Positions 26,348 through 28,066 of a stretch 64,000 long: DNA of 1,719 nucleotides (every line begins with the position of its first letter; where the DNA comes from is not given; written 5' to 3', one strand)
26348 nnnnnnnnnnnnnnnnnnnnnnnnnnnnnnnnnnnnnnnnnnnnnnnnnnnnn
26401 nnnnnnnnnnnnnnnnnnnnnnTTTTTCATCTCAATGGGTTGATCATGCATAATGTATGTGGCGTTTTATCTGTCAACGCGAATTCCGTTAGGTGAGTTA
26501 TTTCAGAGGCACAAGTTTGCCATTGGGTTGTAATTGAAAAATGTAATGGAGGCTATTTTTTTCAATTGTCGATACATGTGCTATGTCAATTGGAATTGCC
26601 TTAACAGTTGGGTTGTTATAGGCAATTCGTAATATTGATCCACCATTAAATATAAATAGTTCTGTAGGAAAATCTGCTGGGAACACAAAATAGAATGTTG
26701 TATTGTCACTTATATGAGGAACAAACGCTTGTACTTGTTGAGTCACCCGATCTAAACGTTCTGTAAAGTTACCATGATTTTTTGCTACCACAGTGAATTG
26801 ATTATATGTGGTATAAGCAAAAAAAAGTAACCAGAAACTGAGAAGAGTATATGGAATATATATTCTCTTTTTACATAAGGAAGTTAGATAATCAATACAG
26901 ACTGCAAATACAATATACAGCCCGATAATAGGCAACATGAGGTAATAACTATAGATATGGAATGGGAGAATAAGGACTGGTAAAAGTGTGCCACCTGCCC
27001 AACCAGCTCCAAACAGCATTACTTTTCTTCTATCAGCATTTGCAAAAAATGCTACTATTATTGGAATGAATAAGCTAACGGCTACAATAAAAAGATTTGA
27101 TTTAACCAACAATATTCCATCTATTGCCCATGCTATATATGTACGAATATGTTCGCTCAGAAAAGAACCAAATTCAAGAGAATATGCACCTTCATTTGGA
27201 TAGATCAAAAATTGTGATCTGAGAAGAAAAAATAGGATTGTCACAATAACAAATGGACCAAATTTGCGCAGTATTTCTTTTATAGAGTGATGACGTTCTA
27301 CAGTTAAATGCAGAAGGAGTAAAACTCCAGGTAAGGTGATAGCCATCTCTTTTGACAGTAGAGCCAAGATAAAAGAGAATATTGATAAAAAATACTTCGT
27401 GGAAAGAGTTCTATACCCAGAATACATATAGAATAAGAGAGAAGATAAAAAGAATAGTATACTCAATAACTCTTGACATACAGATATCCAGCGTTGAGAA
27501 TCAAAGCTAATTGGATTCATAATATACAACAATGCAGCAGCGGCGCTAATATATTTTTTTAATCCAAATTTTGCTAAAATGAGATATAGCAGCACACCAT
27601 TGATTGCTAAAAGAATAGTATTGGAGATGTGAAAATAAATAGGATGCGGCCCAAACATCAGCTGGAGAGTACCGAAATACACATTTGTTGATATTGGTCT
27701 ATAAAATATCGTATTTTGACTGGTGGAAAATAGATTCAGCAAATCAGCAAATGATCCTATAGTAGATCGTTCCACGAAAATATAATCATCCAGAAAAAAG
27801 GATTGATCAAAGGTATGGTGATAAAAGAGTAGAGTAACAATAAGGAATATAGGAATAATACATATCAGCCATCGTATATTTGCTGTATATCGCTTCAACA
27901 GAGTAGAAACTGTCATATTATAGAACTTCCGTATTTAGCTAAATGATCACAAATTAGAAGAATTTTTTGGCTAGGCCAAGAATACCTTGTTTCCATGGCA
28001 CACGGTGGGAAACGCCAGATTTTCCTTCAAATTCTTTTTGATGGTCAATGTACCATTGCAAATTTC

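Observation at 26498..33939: Eight-gene minus-strand operon encoding a DPA-like polyprenyl-phosphate-pentose donor pathway (UbiA DPPR-synthase homolog plus HAD phosphatase, ArnE-like flippase, SDR epimerase and GT-C transferase) outside Actinobacteria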

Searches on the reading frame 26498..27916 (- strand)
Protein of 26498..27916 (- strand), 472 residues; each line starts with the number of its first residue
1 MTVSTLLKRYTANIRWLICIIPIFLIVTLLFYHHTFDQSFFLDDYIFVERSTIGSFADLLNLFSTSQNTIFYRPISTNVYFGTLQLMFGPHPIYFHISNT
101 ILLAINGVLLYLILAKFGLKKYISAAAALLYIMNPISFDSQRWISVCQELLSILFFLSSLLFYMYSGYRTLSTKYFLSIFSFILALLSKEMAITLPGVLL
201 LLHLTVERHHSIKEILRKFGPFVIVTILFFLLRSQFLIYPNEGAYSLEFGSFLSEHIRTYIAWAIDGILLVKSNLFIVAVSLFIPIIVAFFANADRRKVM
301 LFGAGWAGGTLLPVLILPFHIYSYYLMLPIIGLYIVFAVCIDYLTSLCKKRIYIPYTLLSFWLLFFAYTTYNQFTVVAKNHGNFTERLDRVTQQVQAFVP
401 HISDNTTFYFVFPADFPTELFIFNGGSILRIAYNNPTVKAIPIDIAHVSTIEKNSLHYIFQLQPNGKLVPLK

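Call 3: search_protein_families(library=pfam, proteins=[window:26498-27916:-], max_evalue=0.01)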
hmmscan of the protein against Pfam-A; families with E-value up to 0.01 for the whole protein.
window:26498-27916:- (472 aa): 0 families

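Call 4: search_protein_families(library=ncbifam, proteins=[window:26498-27916:-], max_evalue=0.01)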
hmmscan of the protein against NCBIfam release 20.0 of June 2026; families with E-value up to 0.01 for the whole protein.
window:26498-27916:- (472 aa): 0 families

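Call 49: find_homologous_proteins(query=window:26498-27916:-)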
Query window:26498-27916:- (472 aa): 178 proteins with E <= 0.001 among 8000 candidates; the best 120 are listed.
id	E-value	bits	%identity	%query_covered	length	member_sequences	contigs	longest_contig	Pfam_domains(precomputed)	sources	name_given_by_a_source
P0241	0.0e+0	1030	100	100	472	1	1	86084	-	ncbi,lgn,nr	ncbi:MAG: hypothetical protein HYV32_00830 [Candidatus Kerfeldbacteria bacterium]|nr:hypothetical pr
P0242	9.0e-74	267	34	97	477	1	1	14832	-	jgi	jgi:hypothetical protein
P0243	2.2e-19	88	30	67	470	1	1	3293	-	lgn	-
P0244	9.5e-17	79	25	88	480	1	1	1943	PF13231.13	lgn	-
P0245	1.9e-16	78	34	35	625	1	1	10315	PF14559.13,PF13431.13,PF13414.13,PF00515.35,PF13424.13,PF13176.13,PF13432.13,PF13428.13,PF13181.13,PF07719.24,PF13374.13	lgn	-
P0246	1.4e-15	75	31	45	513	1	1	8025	PF13431.13,PF13414.13,PF13176.13,PF13428.13,PF13374.13,PF14559.13,PF00515.35,PF12895.14,PF13424.13,PF13432.13,PF13181.13,PF07719.24,PF13231.13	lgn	-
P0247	2.8e-15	75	28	66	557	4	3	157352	-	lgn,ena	-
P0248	3.3e-15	74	29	56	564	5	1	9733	-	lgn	-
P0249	4.4e-15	74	30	49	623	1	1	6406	-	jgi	jgi:hypothetical protein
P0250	7.5e-14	70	31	70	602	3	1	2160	PF13431.13,PF23914.2,PF13414.13,PF13176.13,PF13428.13,PF13374.13,PF07721.21,PF14559.13,PF24575.2,PF13371.13,PF17874.8,PF00515.35,PF13424.13,PF21033.5,PF13432.13,PF13181.13,PF07719.24,PF13174.13,PF13231.13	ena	-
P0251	8.1e-14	70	28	79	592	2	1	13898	PF13431.13,PF23914.2,PF13414.13,PF13176.13,PF13428.13,PF13374.13,PF14559.13,PF13371.13,PF00515.35,PF13424.13,PF21033.5,PF13432.13,PF13181.13,PF07719.24,PF13174.13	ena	-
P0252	9.0e-14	70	30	40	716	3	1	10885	PF13431.13,PF23914.2,PF13414.13,PF13176.13,PF13428.13,PF13374.13,PF14559.13,PF13371.13,PF00515.35,PF12895.14,PF13424.13,PF21033.5,PF13432.13,PF13181.13,PF07719.24,PF13174.13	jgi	jgi:protein O-mannosyl-transferase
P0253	9.2e-14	69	31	70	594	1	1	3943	PF13431.13,PF23914.2,PF13414.13,PF13176.13,PF13428.13,PF13374.13,PF07721.21,PF14559.13,PF24575.2,PF13371.13,PF17874.8,PF00515.35,PF13424.13,PF21033.5,PF13432.13,PF13181.13,PF07719.24,PF13174.13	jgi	jgi:tetratricopeptide (TPR) repeat protein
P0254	2.7e-13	68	23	74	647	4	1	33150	-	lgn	-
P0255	2.7e-13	68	31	66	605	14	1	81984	PF13431.13,PF23914.2,PF13414.13,PF23558.2,PF13176.13,PF13428.13,PF07721.21,PF14559.13,PF24575.2,PF13371.13,PF17874.8,PF00515.35,PF13424.13,PF21033.5,PF13432.13,PF13181.13,PF07719.24,PF13174.13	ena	-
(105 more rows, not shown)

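Call 59: predict_structure(alignment_id=A3)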
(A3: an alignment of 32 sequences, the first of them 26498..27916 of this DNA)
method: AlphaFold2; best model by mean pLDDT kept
length: 472 residues; sequences in the alignment: 32
mean_pLDDT: 90.3   pTM: 0.91
mean pLDDT of the five models: 90.3, 88.5, 87.7, 81.4, 80.4
residues with pLDDT >= 90: 337; 70-90: 109; 50-70: 26; < 50: 0
segments of 3 or more residues with pLDDT < 50: none
pLDDT, mean of each block of 10 residues (from residue 1): 62 86 97 94 89 81 69 89 93 97 98 96 96 95 95 98 89 94 96 97 89 91 95 72 78 94 91 78 87 94 97 93 96 97 91 91 95 93 89 95 95 82 87 93 92 84 93 90
secondary structure, 60 per line:
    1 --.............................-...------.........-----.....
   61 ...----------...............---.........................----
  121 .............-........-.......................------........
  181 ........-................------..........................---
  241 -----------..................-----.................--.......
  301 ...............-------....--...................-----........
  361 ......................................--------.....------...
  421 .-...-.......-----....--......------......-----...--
elements in order: H3-31 H42-50 H56-63 H74-88 H92-116 H121-133 H135-142 H144-166 H173-188 H190-205 H212-237 H252-269 H275-291 H294-315 H323-326 H329-347 H353-398 E407-411 H418-421 H427-433 E439-442 H445-450 E457-462 E468-470

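Call 62: fold_search(model_id=the predicted structure, library=pdb)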
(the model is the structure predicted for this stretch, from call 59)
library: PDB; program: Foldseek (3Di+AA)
matches with E <= 10: 294; with E <= 0.001: 4
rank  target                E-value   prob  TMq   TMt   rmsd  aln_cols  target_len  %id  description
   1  8b6l_I                2.7e-04  1.00  0.50  0.37  14.5       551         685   11  Subtomogram average of the human Sec61-TRAP-OSTA-translocon (released 2022-12-07)
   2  8agc_A                7.0e-04  1.00  0.53  0.39   9.8       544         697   11  Structure of yeast oligosaccharylransferase complex with lipid-linked oligosaccharide and non-acceptor peptide bound (released 2022-12-07)
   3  6s7t_A                7.6e-04  1.00  0.56  0.39  11.8       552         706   12  Cryo-EM structure of human oligosaccharyltransferase complex OST-B (released 2019-12-18)
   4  3rce_A                7.9e-04  1.00  0.53  0.39   8.2       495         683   11  Bacterial oligosaccharyltransferase PglB (released 2011-06-15)
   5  5ogl_A                1.1e-03  1.00  0.51  0.37  12.1       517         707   13  Structure of bacterial oligosaccharyltransferase PglB in complex with an acceptor peptide and an lipid-linked oligosac (released 2017-10-25)
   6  7oci_F                1.2e-03  1.00  0.53  0.42  10.9       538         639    9  Cryo-EM structure of yeast Ost6p containing oligosaccharyltransferase complex (released 2022-02-16)
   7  6gxc_A                2.3e-03  1.00  0.50  0.36  12.3       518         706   12  Bacterial oligosaccharyltransferase PglB in complex with an inhibitory peptide and a reactive lipid-linked oligosaccha (released 2018-11-14)
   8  6ftg_5                2.3e-03  1.00  0.48  0.38  15.2       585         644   12  Subtomogram average of OST-containing ribosome-translocon complexes from canine rough microsomal membranes (released 2018-03-21)
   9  6ezn_F                2.6e-03  1.00  0.55  0.42  10.5       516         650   10  Cryo-EM structure of the yeast oligosaccharyltransferase (OST) complex (released 2018-01-17)
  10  9i5k_A                4.4e-03  1.00  0.48  0.46  10.8       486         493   11  Structure of the Chaetomium thermophilum Pmt4 homodimer (C2 symmetry) (released 2025-12-24)
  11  6p25_B                5.2e-03  1.00  0.35  0.25  12.7       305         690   12  Structure of S. cerevisiae protein O-mannosyltransferase Pmt1-Pmt2 complex bound to the sugar donor and a peptide acce (released 2019-07-10)
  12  7zli_A                5.2e-03  1.00  0.47  0.36   8.4       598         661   10  Cryo-EM structure of C-mannosyltransferase CeDPY19, in complex with Dol25-P-Man and bound to CMT2-Fab and anti-Fab nan (released 2023-01-11)
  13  6c26_A                8.2e-03  1.00  0.49  0.38  10.8       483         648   10  The Cryo-EM structure of a eukaryotic oligosaccharyl transferase complex (released 2018-01-31)
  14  6p25_A                9.7e-03  1.00  0.35  0.24  10.0       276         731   16  Structure of S. cerevisiae protein O-mannosyltransferase Pmt1-Pmt2 complex bound to the sugar donor and a peptide acce (released 2019-07-10)
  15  8imx_U                1.2e-02  1.00  0.32  0.35  13.4       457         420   14  Cryo-EM structure of GPI-T with a chimeric GPI-anchored protein (released 2023-08-16)
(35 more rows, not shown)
